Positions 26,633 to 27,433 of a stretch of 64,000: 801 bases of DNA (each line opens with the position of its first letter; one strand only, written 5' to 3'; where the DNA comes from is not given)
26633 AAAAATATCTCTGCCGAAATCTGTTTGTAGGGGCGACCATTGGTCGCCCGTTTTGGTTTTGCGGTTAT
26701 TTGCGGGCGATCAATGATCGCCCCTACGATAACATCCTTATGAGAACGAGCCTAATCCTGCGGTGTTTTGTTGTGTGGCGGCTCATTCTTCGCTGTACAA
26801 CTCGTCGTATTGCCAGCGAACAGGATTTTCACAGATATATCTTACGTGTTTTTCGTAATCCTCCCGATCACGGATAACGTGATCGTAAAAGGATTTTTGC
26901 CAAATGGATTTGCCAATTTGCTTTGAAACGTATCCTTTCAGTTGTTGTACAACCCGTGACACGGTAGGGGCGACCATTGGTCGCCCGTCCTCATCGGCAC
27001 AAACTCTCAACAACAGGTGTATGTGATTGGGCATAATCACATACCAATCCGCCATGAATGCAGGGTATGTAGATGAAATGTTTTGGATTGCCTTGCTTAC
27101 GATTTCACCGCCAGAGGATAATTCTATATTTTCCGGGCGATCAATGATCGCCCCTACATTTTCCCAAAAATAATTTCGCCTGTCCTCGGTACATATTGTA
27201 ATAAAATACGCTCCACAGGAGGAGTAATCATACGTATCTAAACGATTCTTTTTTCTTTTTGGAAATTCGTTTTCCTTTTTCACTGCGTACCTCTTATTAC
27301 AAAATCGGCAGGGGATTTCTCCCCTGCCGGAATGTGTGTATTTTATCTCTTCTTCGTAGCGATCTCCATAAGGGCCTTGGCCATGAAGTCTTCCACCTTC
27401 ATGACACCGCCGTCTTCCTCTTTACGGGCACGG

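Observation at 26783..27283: RAYT gene carries, in frame, exact copies of the two REPs that sit just outside it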

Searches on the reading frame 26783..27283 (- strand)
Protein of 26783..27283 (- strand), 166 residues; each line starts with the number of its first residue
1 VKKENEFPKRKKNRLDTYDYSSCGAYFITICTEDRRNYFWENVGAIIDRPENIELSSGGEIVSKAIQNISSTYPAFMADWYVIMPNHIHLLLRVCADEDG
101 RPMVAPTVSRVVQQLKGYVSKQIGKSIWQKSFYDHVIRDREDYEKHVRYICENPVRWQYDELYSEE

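Call 4: search_protein_families(library=pfam, proteins=[window:26783-27283:-], max_evalue=0.01)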
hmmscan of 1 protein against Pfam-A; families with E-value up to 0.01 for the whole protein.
window:26783-27283:- (166 aa): 1 family
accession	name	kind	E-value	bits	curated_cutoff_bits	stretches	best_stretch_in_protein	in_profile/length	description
PF01797.21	Y1_Tnp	-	0.00043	20.8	23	1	62-133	28-102/121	Transposase IS200 like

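Call 5: search_protein_families(library=ncbifam, proteins=[window:26783-27283:-], max_evalue=0.01)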
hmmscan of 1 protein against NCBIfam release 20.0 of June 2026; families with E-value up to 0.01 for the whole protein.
window:26783-27283:- (166 aa): 1 family
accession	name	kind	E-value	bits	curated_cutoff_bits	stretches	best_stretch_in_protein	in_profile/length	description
NF047646.1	REP_Tyr_transpos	equivalog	3e-22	79.1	80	1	24-159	10-136/146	REP-associated tyrosine transposase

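Call 8: find_homologous_proteins(query=window:26783-27283:-, max_evalue=0.00001)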
Query window:26783-27283:- (166 aa): 5670 proteins with E <= 0.00001 among 5693 candidates; the best 120 are listed.
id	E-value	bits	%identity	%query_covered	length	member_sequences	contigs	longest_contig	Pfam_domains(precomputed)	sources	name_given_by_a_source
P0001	4.5e-109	379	98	100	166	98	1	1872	-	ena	-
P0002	1.6e-84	300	77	100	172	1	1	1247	-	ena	-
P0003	2.8e-82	292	75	100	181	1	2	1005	-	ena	-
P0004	5.5e-82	291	73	100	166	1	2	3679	-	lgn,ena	-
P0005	1.4e-81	290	74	100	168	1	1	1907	-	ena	-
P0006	5.2e-81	288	75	98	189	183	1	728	-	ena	-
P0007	1.1e-80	287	74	100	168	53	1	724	-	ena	-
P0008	1.8e-80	286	74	98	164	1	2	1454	-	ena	-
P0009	2.6e-80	286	75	98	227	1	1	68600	-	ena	-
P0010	2.8e-80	286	72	100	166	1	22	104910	-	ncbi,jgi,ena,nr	ncbi:MAG: transposase [Ruminococcaceae bacterium]|nr:transposase [Oscillospiraceae bacterium]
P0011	3.1e-80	286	72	100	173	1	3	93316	-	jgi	-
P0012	3.7e-80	285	74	100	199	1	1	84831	-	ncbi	-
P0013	3.8e-80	285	73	98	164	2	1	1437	-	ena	-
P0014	5.7e-80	285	72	100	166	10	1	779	-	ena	-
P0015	6.1e-80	285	73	100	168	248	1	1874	-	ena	-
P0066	1.8e-74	267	66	98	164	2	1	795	PF01797.22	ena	-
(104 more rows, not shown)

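Call 16: find_related_loci(query=A1, collection=genome_contigs, flank=6000)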
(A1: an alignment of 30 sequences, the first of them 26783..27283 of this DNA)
Query A1 (166 aa) in genome_contigs; peptide patterns used: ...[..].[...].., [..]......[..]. (x = any residue, [..] = any of these).
598 stretches matched a pattern (row limit reached: there are more); 589 encode a relative of the query (tblastn E <= 1e-3); the best 80 are kept; 80 distinct loci.
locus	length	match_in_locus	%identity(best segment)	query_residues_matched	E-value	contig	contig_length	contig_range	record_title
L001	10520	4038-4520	93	5-165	1e-102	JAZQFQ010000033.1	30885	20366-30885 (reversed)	MAG: Eubacteriales bacterium isolate T1900044632_TS20190098.MAGScoT_cleanbin_000048 SGB_1070_k141_1676354, whole genome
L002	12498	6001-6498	72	1-166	3e-82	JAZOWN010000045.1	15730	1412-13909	MAG: Eubacteriales bacterium isolate T1900045522_YK20190216.MAGScoT_cleanbin_000007 SGB_7650_k141_2333234, whole genome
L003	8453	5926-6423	67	1-166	4e-73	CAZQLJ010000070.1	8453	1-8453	MAG TPA_asm: uncultured Clostridium sp. isolate SRP315200_co2_593 genome assembly, contig: NODE_13163_length_8453_cov_9.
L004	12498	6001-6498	67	1-166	3e-78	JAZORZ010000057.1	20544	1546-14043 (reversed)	MAG: Eubacteriales bacterium isolate T1900045550_YK20190244.MAGScoT_cleanbin_000007 SGB_7869_k141_1900077, whole genome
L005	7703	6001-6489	66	4-165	2e-71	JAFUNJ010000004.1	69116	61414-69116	MAG: Clostridia bacterium isolate RGIG4652 Roe_deer_Rectum-4__c502, whole genome shotgun sequence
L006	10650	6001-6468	64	4-159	5e-70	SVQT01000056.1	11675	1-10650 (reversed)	MAG: Oscillospiraceae bacterium isolate SIG624 NODE_25564_length_11675_cov_1.880326, whole genome shotgun sequence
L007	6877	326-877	60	1-166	8e-70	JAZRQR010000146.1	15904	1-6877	MAG: Eubacteriales bacterium isolate T1900045361_YK20190051.MAGScoT_cleanbin_000011 SGB_6815_k141_10100, whole genome sh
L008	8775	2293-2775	65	6-166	2e-70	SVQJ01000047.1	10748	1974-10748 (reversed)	MAG: Oscillospiraceae bacterium isolate SIG614 NODE_13056_length_10748_cov_3.585981, whole genome shotgun sequence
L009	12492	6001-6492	64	1-161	2e-66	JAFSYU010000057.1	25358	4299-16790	MAG: Clostridia bacterium isolate RGIG3597 Goat_Rumen.Co__c2654750, whole genome shotgun sequence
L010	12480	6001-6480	65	6-160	2e-66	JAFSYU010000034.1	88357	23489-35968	MAG: Clostridia bacterium isolate RGIG3597 Goat_Rumen.Co__c1757575, whole genome shotgun sequence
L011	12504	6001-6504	57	2-166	6e-66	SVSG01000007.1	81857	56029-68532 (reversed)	MAG: Oscillospiraceae bacterium isolate SIG663 NODE_7286_length_81857_cov_3.911330, whole genome shotgun sequence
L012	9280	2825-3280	61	4-155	4e-64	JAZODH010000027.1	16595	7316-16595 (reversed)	MAG: Eubacteriales bacterium isolate T1900044752_TS20190418.MAGScoT_cleanbin_000027 SGB_2245_k141_3105141, whole genome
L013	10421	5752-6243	60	2-161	7e-62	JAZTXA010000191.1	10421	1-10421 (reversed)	MAG: Eubacteriales bacterium isolate T1900045331_YK20190020.MAGScoT_cleanbin_000029 SGB_6529_k141_1392041, whole genome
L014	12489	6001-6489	56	1-163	1e-61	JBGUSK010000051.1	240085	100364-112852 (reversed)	MAG: Christensenellales bacterium isolate fecal_MAG_95 fecal_MAG_95_contig_0051, whole genome shotgun sequence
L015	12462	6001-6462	58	4-157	2e-61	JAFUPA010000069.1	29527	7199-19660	MAG: Clostridia bacterium isolate RGIG4695 Roe_deer_Rectum.Co__c2298667, whole genome shotgun sequence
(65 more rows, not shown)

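Call 28: search_solved_structures(query=window:26783-27283:-, max_evalue=1, show_alignments=2)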
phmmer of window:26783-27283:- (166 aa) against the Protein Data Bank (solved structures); distinct sequences matched with E-value up to 1: 2.
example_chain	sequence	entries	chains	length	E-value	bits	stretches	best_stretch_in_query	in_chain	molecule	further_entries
4er8_A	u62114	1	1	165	2.2e-07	33.8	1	62-158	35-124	TnpArep for protein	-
9hlo_B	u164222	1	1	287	0.66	12.7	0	61-139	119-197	Abortive infection protein AbiGII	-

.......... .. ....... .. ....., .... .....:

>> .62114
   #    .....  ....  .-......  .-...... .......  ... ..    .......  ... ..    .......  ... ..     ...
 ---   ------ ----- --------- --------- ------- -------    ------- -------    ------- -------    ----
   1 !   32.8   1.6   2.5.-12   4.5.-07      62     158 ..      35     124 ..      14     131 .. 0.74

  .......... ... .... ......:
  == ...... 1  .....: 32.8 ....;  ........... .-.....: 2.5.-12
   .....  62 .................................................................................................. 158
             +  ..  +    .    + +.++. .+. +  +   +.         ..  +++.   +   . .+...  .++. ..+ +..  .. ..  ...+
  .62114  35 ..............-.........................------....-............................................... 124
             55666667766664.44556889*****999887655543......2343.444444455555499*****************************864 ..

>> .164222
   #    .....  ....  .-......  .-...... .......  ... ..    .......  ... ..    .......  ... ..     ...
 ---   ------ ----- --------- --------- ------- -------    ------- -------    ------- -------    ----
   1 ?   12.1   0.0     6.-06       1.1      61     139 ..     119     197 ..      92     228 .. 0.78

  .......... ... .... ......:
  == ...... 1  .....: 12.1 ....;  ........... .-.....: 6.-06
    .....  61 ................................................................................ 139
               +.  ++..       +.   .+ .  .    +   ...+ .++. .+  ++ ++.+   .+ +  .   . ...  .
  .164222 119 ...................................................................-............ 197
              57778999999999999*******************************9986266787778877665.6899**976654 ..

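Call 32: search_dna_similar(query=window:26783-27283:-, collection=plasmids, mode=protein, max_evalue=0.001, max_rows=40, rows=spread)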
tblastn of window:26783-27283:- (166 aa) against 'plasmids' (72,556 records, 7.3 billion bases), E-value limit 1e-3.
Records with a match: 28; places in all: 30; records where one place covers at least 80% of the query: 21.
Best place of each record, by identity: <60% 28.
By first word of the organism name: Escherichia 12; Pseudomonas 2; Chromobacterium 2; Spirosoma 1; Leptolinea 1; Fulvitalea 1; Chloroflexota 1; Klebsiella 1; Kovacikia 1; Candidatus 1; and 5 more.
By predicted mobility (MOB-suite, as given by PLSDB): non-mobilizable 18; conjugative 9; mobilizable 1.
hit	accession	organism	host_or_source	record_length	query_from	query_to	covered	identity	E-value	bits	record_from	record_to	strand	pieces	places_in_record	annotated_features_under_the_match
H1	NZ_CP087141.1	Spirosoma sp. KNUC1025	Brassica napus,single cell,rhizosphere ...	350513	18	164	89%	35.2%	3e-15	79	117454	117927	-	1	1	transposase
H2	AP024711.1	Leptolinea sp. HRD-7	-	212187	6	163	95%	30.3%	3e-18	88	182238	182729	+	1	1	hypothetical protein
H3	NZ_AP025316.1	Fulvitalea axinellae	-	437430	14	166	92%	28.1%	2e-14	77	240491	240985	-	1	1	transposase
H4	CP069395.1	Chloroflexota bacterium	single cell,cold seep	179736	20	156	83%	30.4%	2e-9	62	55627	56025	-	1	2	transposase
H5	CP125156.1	Klebsiella pneumoniae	-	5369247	20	156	83%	29.0%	7e-9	61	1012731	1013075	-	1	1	transposase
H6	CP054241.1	Escherichia coli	Homo sapiens,bone infection of foot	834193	20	156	83%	27.5%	6e-7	55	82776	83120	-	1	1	rayT: REP-associated tyrosine transposase RayT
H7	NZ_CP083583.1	Kovacikia minuta CCNUW1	cell culture,fresh water lake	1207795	24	163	84%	26.5%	2e-7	56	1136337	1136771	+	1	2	record has no annotation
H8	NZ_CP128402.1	Candidatus Chlorohelix allophototropha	Single colony of Candidatus Chlorohelix ...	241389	21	156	82%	27.1%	4e-5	50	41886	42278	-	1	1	transposase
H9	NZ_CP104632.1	Escherichia coli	cell culture,In-house environment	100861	20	156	83%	26.8%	3e-7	56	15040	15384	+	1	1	rayT: REP-associated tyrosine transposase RayT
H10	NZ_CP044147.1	Escherichia coli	-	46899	20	156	83%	26.8%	2e-6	54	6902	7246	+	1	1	none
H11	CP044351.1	Escherichia coli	Homo sapiens,feces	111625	20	156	83%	26.8%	2e-6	54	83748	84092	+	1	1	record has no annotation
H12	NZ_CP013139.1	Pseudoalteromonas sp. Bsw20308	seawater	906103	26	156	79%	27.7%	9e-5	49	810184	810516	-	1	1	transposase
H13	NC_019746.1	Gloeocapsa sp. PCC 7428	-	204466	24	163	84%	25.8%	8e-6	52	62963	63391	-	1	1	none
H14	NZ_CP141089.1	Escherichia coli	Homo sapiens,Infected Human Urine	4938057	20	156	83%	26.1%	4e-6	53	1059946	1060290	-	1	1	none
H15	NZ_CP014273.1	Escherichia coli K-12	cell culture,laboratory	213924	20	156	83%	26.1%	6e-6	52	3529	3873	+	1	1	rayT: REP-associated tyrosine transposase RayT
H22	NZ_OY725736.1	Monoglobus pectinilyticus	-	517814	41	163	74%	26.9%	3e-8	59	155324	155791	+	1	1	transposase | site-specific DNA-methyltransferase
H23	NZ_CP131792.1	Pseudomonas aeruginosa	Homo sapiens,culture,blood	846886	24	156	80%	24.3%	7e-5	49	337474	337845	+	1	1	transposase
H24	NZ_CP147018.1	Bernardetia sp. Wsw4-3y2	Red alga,Red algae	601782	81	156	46%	41.5%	2e-6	54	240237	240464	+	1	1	transposase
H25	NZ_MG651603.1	Chromobacterium violaceum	Malaysia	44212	40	156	70%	23.4%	2e-5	51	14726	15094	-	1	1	transposase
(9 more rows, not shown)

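Call 33: predict_structure(alignment_id=A1)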
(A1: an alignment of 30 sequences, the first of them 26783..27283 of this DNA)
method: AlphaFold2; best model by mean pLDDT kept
length: 166 residues; sequences in the alignment: 30
mean_pLDDT: 79.4   pTM: 0.77
mean pLDDT of the five models: 79.4, 77.8, 77.6, 77.6, 77.0
residues with pLDDT >= 90: 51; 70-90: 71; 50-70: 36; < 50: 8
segments of 3 or more residues with pLDDT < 50: 1-5
pLDDT, mean of each block of 10 residues (from residue 1): 51 58 77 88 66 86 95 91 91 85 79 92 87 74 87 75 59
secondary structure, 60 per line:
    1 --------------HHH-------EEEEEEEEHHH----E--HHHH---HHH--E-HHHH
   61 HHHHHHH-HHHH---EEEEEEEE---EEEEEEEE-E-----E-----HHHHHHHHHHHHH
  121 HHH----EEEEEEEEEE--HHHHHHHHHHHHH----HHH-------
elements in order: E25-32 H43-46 H57-67 H69-72 E76-83 E87-94 H108-123 E128-137 H140-152

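Call 34: get_annotated_region(hit=H1, flank=2000)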
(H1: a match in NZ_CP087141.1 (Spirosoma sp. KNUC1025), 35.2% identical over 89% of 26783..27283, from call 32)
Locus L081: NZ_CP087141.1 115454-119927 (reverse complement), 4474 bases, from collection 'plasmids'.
description: Spirosoma sp. KNUC1025 plasmid unnamed2, complete sequence
organism: Spirosoma sp. KNUC1025 (NCBI taxid 2894082)
taxonomy: Bacteria; Bacteroidota; Cytophagia; Cytophagales; Cytophagaceae; Spirosoma; Spirosoma sp. KNUC1025
host: -; source: Brassica napus,single cell,rhizosphere soil; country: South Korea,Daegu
typing (MOB-suite, as given by PLSDB): non-mobilizable
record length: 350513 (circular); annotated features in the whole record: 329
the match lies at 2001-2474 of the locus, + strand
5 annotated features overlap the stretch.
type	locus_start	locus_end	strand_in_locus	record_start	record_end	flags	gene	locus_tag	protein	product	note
CDS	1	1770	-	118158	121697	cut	-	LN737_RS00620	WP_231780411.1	SusC/RagA family TonB-linked outer membrane protein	GO:0071702 - organic substance transport [Evidence IEA]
CDS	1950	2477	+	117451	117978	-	-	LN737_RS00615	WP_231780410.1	transposase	-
CDS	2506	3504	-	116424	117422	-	-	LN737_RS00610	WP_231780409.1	FecR domain-containing protein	-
CDS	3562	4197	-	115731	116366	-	-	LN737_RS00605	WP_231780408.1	sigma-70 family RNA polymerase sigma factor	GO:0006352 - DNA-templated transcription initiation [Evidence IEA]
CDS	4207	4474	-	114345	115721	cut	-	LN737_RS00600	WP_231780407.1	sugar porter family MFS transporter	GO:0008643 - carbohydrate transport [Evidence IEA]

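Call 35: get_annotated_region(hit=H2, flank=2000)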
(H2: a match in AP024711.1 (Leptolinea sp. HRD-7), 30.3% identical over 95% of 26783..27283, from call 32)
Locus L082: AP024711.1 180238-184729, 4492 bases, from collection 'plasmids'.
description: Leptolinea sp. HRD-7 plasmid HRD7plasmid DNA, complete genome
organism: Leptolinea sp. HRD-7 (NCBI taxid 2830982)
taxonomy: Bacteria; Chloroflexota; Anaerolineae; Anaerolineales; Anaerolineaceae; Leptolinea; Leptolinea sp. HRD-7
host: -; source: -; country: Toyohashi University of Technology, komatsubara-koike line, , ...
typing (MOB-suite, as given by PLSDB): non-mobilizable
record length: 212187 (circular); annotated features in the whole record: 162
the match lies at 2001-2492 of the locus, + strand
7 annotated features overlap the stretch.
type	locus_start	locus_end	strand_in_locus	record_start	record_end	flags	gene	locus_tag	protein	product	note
CDS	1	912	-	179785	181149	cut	-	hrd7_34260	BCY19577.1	transcriptional regulator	-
CDS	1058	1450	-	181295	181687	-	-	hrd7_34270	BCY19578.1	hypothetical protein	-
CDS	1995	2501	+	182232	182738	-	-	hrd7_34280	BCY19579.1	hypothetical protein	-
CDS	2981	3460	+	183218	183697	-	-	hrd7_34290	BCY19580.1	prolyl-tRNA editing protein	-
CDS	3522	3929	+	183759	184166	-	-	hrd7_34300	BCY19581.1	hypothetical protein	-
CDS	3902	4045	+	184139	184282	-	-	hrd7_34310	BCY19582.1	hypothetical protein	-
CDS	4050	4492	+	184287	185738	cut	-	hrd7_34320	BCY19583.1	hypothetical protein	-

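Call 36: get_annotated_region(hit=H3, flank=2000)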
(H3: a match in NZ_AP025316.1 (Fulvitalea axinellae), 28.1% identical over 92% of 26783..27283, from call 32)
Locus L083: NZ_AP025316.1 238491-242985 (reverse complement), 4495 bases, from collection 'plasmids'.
description: Fulvitalea axinellae strain DSM 100852 plasmid pFA2, complete sequence
organism: Fulvitalea axinellae (NCBI taxid 1182444)
taxonomy: Bacteria; Bacteroidota; Cytophagia; Cytophagales; Persicobacteraceae; Fulvitalea; Fulvitalea axinellae
host: -; source: -; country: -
typing (MOB-suite, as given by PLSDB): non-mobilizable
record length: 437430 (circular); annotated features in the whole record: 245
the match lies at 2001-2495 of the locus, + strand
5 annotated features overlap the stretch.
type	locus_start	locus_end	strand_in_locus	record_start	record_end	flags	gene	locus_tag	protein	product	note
CDS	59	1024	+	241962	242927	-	-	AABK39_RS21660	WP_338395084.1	DUF4373 domain-containing protein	-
CDS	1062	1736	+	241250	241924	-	-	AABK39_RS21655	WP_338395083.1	hypothetical protein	-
CDS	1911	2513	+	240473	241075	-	-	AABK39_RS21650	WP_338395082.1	transposase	GO:0006313 - DNA transposition [Evidence IEA]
CDS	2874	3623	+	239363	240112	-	cas6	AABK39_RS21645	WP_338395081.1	CRISPR-associated endoribonuclease Cas6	GO:0043571 - maintenance of CRISPR repeat elements [Evidence IEA]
CDS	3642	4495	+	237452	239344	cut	-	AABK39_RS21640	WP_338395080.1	hypothetical protein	-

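Call 37: get_annotated_region(hit=H7, flank=2000)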
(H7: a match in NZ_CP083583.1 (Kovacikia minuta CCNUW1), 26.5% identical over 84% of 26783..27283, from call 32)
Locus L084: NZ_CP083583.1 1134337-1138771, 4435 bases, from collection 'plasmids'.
description: Kovacikia minuta CCNUW1 strain CCNU0001 plasmid pA, complete sequence
organism: Kovacikia minuta CCNUW1 (NCBI taxid 2653194)
taxonomy: Bacteria; Cyanobacteriota; Cyanophyceae; Leptolyngbyales; Leptolyngbyaceae; Kovacikia; Kovacikia minuta; Kovacikia minuta CCNUW1
host: -; source: cell culture,fresh water lake; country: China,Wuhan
typing (MOB-suite, as given by PLSDB): non-mobilizable
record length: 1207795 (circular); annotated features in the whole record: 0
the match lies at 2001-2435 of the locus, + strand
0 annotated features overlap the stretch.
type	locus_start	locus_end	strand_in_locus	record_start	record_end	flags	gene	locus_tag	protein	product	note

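Call 38: get_annotated_region(hit=H13, flank=2000)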
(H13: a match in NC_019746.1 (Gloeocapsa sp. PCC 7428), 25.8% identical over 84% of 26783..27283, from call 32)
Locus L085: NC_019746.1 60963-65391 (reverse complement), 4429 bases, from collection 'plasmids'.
description: Gloeocapsa sp. PCC 7428 plasmid pGLO7428.01, complete sequence
organism: Gloeocapsa sp. PCC 7428 (NCBI taxid 1173026)
taxonomy: Bacteria; Cyanobacteriota; Cyanophyceae; Chroococcales; Chroococcaceae; Gloeocapsa; Gloeocapsa sp. PCC 7428
host: -; source: -; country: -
typing (MOB-suite, as given by PLSDB): non-mobilizable; replicon rep_cluster_1633
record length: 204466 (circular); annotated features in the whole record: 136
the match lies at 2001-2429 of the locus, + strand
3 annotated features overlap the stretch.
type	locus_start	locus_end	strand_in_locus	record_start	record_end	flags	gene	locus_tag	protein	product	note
CDS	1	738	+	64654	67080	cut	-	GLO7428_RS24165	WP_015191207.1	TonB-dependent siderophore receptor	GO:0015891 - siderophore transport [Evidence IEA]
CDS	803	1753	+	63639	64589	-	-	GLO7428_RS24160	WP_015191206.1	iron-siderophore ABC transporter substrate-binding protein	GO:0015891 - siderophore transport [Evidence IEA]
CDS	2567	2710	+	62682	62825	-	-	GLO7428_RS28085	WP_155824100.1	hypothetical protein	-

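Call 39: get_annotated_region(hit=H22, flank=2000)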
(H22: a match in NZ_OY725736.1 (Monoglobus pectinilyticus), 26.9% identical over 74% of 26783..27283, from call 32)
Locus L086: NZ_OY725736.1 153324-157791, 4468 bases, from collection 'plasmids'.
description: Monoglobus pectinilyticus strain Ruminococcaceae species TSDC17.2-1.2 plasmid 12, complete sequence
organism: Monoglobus pectinilyticus (NCBI taxid 1981510)
taxonomy: Bacteria; Bacillota; Clostridia; Monoglobales; Monoglobaceae; Monoglobus; Monoglobus pectinilyticus
host: -; source: -; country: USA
typing (MOB-suite, as given by PLSDB): non-mobilizable
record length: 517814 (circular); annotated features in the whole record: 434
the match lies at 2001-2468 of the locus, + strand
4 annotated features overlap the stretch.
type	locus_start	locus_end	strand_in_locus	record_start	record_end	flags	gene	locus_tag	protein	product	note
CDS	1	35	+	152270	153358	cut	-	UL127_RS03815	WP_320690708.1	virulence RhuM family protein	-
CDS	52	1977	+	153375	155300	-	-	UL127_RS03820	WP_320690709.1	site-specific DNA-methyltransferase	GO:0006306 - DNA methylation [Evidence IEA]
CDS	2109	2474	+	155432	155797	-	-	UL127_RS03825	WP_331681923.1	transposase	GO:0006313 - DNA transposition [Evidence IEA]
CDS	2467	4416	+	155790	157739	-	-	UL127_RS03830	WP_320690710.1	site-specific DNA-methyltransferase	GO:0006306 - DNA methylation [Evidence IEA]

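Call 40: get_annotated_region(hit=H6, flank=2000)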
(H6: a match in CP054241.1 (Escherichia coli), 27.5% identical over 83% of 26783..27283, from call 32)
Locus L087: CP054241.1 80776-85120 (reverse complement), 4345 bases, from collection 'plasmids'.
description: Escherichia coli strain STO_Bone7 plasmid pBone7_3, complete sequence
organism: Escherichia coli (NCBI taxid 562)
taxonomy: Bacteria; Pseudomonadota; Gammaproteobacteria; Enterobacterales; Enterobacteriaceae; Escherichia; Escherichia coli
host: -; source: Homo sapiens,bone infection of foot; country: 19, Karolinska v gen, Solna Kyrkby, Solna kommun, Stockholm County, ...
typing (MOB-suite, as given by PLSDB): non-mobilizable
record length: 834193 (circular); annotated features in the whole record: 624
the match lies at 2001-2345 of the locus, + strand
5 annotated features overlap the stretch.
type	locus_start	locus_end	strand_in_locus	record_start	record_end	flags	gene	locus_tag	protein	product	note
CDS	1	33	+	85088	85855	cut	-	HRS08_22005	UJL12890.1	class II glutamine amidotransferase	-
CDS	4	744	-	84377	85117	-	-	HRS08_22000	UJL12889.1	murein L,D-transpeptidase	-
CDS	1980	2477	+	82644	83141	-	rayT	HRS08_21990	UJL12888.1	REP-associated tyrosine transposase RayT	-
CDS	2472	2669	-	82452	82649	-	-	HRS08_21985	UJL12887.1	hypothetical protein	-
CDS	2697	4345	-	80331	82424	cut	flhA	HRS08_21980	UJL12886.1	flagellar biosynthesis protein FlhA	-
